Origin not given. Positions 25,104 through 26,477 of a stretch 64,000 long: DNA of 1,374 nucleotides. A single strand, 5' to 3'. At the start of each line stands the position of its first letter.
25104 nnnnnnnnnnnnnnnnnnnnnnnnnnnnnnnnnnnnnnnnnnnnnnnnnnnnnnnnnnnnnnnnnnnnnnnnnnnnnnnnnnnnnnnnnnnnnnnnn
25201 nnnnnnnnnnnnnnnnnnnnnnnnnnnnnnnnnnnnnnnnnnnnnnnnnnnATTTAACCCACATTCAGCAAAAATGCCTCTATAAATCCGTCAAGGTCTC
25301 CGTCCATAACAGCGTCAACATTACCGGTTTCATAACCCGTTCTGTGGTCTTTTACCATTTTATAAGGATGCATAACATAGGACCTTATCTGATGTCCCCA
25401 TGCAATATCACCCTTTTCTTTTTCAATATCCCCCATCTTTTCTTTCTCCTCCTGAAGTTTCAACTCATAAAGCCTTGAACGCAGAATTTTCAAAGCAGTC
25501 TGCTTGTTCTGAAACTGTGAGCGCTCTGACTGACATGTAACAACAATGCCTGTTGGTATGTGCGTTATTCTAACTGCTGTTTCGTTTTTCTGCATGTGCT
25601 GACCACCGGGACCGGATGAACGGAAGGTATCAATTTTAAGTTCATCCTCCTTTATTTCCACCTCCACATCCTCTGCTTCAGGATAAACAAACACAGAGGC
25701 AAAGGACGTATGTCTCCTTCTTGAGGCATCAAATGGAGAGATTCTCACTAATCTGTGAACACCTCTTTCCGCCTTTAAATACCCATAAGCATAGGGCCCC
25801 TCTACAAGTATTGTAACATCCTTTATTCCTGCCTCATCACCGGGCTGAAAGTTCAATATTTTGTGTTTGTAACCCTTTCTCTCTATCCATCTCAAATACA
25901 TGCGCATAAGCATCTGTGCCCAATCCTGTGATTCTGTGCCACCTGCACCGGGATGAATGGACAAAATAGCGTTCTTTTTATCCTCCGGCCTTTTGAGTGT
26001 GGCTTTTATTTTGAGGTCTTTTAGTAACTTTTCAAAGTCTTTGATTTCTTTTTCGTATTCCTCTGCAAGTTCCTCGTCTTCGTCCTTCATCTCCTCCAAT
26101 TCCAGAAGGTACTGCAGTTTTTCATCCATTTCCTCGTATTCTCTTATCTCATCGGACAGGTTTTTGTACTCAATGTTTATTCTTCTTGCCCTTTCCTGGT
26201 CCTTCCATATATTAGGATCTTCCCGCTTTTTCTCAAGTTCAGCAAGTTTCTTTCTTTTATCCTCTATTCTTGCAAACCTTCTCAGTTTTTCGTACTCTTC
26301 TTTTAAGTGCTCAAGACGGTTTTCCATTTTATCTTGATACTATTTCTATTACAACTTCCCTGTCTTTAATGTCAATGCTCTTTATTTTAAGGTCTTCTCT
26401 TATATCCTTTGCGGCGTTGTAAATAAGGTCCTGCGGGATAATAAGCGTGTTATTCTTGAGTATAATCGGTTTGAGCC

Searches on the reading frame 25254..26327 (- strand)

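Call 25: search_protein_families(library=pfam, proteins=[window:25254-26327:-], max_evalue=0.001)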
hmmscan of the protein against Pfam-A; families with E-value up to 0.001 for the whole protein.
window:25254-26327:- (357 aa): 2 families
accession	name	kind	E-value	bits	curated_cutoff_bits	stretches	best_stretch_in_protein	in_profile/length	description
PF03462.23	PCRF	-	2.1e-63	214.1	24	1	25-212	2-194/194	PCRF domain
PF00472.26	RF-1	-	1.2e-42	145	35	1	220-329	2-116/116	RF-1 domain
